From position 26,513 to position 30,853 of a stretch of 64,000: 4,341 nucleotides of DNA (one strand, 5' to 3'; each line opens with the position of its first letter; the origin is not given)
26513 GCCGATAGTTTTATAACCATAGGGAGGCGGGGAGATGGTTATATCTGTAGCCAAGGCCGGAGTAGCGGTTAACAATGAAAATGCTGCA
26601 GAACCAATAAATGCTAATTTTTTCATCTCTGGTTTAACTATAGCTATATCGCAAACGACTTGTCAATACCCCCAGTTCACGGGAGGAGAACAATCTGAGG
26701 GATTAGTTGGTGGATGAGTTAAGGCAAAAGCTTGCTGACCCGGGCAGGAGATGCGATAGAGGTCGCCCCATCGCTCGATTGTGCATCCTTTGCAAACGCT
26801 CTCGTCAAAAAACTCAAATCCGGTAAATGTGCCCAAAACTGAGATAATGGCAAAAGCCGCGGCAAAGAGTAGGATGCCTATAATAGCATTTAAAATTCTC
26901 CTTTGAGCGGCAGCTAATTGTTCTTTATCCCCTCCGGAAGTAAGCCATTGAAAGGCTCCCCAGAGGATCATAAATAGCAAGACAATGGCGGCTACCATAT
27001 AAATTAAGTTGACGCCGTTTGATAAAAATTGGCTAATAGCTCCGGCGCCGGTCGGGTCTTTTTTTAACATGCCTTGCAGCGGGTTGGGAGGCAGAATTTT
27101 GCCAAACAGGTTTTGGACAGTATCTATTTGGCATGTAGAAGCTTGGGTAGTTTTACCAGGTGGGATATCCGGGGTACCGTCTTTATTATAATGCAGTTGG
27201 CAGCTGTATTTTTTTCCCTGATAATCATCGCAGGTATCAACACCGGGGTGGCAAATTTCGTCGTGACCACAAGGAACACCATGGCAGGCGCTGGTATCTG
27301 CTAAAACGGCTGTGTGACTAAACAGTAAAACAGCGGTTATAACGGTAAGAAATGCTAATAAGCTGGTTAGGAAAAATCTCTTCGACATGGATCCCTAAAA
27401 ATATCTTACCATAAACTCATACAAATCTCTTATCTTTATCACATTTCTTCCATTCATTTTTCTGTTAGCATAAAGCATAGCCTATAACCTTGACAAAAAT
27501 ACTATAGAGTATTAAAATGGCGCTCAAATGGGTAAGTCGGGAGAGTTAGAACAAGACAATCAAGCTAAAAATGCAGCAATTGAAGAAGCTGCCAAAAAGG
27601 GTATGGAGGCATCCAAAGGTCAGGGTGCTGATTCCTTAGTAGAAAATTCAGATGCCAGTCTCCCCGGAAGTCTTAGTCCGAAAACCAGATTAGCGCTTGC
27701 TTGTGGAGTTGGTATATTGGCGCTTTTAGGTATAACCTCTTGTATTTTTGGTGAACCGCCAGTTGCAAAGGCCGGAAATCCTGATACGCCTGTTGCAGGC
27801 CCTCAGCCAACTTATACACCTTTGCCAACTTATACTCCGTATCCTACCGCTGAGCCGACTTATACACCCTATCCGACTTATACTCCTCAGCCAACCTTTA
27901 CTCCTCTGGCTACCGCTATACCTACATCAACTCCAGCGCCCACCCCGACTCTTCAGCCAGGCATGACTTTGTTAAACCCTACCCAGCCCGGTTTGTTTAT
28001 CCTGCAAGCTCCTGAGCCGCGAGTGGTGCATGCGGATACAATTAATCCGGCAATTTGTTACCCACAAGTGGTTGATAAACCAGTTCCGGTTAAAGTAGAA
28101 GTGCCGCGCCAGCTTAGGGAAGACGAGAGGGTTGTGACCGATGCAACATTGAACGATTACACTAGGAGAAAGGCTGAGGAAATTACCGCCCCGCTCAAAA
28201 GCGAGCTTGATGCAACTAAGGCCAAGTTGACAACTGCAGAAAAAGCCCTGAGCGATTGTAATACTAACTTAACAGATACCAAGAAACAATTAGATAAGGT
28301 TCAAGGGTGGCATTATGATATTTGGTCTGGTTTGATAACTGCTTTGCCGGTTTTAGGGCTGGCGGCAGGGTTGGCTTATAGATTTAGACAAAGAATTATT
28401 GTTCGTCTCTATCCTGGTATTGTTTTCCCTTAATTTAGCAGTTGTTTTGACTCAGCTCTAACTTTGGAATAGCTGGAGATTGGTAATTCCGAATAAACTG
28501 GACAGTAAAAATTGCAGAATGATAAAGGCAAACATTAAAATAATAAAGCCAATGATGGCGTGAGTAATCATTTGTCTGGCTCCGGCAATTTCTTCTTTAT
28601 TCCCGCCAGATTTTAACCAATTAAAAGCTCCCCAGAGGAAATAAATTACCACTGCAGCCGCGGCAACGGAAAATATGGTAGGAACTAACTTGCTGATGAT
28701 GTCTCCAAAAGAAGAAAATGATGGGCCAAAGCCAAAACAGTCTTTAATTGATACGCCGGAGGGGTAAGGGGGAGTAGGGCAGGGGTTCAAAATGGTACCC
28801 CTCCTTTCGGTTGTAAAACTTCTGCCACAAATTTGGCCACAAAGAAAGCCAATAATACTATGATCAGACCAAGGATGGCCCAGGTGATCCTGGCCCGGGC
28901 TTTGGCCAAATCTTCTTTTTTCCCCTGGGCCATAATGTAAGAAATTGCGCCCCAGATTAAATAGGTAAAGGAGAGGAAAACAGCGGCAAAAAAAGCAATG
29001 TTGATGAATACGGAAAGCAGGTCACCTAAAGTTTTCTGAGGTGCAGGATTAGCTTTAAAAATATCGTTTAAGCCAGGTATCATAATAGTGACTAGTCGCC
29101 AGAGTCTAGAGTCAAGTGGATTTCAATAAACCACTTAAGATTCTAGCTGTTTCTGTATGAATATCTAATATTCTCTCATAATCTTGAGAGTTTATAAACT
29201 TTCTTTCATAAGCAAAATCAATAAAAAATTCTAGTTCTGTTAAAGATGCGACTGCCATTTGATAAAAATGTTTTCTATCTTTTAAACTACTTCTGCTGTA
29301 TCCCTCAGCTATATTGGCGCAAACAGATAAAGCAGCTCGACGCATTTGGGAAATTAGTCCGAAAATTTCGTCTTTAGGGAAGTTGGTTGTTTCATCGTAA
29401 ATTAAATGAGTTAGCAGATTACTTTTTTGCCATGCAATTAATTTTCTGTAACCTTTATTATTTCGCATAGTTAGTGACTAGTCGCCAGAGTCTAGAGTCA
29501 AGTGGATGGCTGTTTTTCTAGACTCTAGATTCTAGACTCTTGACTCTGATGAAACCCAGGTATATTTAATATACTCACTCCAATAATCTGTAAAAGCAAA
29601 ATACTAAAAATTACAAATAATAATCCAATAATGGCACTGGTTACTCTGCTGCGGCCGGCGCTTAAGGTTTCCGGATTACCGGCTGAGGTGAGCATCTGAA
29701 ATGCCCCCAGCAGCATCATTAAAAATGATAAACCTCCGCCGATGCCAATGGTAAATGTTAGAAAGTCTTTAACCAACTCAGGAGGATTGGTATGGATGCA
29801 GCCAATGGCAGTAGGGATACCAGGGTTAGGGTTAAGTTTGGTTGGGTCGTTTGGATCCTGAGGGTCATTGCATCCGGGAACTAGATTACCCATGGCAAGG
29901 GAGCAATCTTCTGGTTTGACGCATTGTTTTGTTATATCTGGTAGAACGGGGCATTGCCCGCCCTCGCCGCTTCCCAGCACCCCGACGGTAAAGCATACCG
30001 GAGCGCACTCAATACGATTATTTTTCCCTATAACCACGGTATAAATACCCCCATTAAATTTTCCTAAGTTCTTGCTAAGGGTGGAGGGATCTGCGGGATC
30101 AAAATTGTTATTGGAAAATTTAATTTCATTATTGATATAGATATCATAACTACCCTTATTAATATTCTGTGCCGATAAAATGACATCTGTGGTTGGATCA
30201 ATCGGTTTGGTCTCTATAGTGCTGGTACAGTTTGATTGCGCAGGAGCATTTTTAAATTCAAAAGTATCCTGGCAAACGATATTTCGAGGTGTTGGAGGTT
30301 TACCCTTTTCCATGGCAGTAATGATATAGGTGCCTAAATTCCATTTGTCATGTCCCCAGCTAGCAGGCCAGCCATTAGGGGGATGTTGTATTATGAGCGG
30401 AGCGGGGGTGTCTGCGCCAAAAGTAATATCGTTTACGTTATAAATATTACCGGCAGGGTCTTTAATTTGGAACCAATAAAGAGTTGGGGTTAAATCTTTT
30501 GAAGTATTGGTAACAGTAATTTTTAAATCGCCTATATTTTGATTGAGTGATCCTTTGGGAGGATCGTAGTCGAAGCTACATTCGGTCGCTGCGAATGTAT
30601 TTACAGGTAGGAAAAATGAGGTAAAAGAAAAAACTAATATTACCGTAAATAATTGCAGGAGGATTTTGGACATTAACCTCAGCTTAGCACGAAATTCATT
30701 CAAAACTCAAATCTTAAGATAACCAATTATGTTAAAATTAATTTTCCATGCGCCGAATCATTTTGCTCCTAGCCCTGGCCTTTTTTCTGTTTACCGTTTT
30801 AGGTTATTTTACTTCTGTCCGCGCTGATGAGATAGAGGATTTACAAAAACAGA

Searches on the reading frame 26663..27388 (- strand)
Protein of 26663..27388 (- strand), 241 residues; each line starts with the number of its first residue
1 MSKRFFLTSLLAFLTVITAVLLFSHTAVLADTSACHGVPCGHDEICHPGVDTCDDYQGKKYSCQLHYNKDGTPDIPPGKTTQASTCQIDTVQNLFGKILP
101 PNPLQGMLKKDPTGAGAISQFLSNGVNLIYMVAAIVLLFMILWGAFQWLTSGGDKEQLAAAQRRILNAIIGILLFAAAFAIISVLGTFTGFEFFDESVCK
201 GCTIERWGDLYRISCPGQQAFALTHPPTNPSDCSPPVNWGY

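Call 6: search_protein_families(library=pfam, proteins=[window:26663-27388:-], max_evalue=0.01)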
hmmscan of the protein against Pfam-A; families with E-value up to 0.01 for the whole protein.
window:26663-27388:- (241 aa): 2 families
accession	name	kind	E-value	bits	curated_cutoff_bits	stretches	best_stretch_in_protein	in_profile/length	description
PF18895.5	T4SS_pilin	-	7.2e-09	36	26.6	1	116-185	3-71/71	Type IV secretion system pilin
PF11188.13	DUF2975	-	0.0021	18.5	27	1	127-184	20-77/130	Protein of unknown function (DUF2975)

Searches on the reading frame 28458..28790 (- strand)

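Call 22: search_protein_families(library=pfam, proteins=[window:28458-28790:-], max_evalue=0.01)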
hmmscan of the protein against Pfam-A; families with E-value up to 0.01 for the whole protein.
window:28458-28790:- (110 aa): 2 families
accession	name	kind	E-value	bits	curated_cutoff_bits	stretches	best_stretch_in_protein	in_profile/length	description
PF18895.5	T4SS_pilin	-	8.6e-09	35.8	26.6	1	28-95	5-71/71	Type IV secretion system pilin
PF04290.18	DctQ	-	0.0052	17.1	28.3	1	35-99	67-130/132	Tripartite ATP-independent periplasmic transporters, DctQ component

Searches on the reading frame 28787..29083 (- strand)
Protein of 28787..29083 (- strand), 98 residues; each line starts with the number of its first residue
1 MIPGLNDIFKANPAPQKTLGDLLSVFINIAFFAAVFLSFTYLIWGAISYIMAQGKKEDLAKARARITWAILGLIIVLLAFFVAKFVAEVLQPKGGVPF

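Call 22: search_protein_families(library=pfam, proteins=[window:28787-29083:-], max_evalue=0.01)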
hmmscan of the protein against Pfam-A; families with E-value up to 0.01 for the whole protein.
window:28787-29083:- (98 aa): 4 families
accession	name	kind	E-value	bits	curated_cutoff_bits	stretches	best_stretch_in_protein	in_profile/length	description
PF18895.5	T4SS_pilin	-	4.1e-07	30.4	26.6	1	20-86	10-71/71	Type IV secretion system pilin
PF14293.11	YWFCY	-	0.00057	20.4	24.4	1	9-87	33-112/144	YWFCY protein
PF02673.24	BacA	-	0.00066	19.9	33.4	1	20-90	38-110/257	Bacitracin resistance protein BacA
PF06664.17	WLS-like_TM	-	0.0036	17.1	28.3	1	25-88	149-214/247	Wntless-like, transmembrane domain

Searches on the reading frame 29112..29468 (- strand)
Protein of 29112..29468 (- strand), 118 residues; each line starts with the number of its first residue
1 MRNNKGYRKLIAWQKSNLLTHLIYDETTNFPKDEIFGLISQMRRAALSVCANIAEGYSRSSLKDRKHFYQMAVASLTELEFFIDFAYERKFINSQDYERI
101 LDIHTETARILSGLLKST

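Call 22: search_protein_families(library=pfam, proteins=[window:29112-29468:-], max_evalue=0.01)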
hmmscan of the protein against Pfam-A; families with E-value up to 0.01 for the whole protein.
window:29112-29468:- (118 aa): 2 families
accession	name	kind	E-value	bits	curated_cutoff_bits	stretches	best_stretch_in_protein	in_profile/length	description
PF05635.17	23S_rRNA_IVP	-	1e-31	109.7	33.8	1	8-113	1-106/106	23S rRNA-intervening sequence protein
PF22296.2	bAvd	-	3.7e-08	34.3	40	1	11-117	2-106/107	bAvd-like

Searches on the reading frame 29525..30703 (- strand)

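Call 22: search_protein_families(library=pfam, proteins=[window:29525-30703:-], max_evalue=0.01)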
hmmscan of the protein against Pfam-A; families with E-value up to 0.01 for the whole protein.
window:29525-30703:- (392 aa): 1 family
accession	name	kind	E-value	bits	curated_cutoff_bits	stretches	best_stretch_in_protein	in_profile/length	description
PF18895.5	T4SS_pilin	-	1.5e-05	25.4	26.6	1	313-372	11-69/71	Type IV secretion system pilin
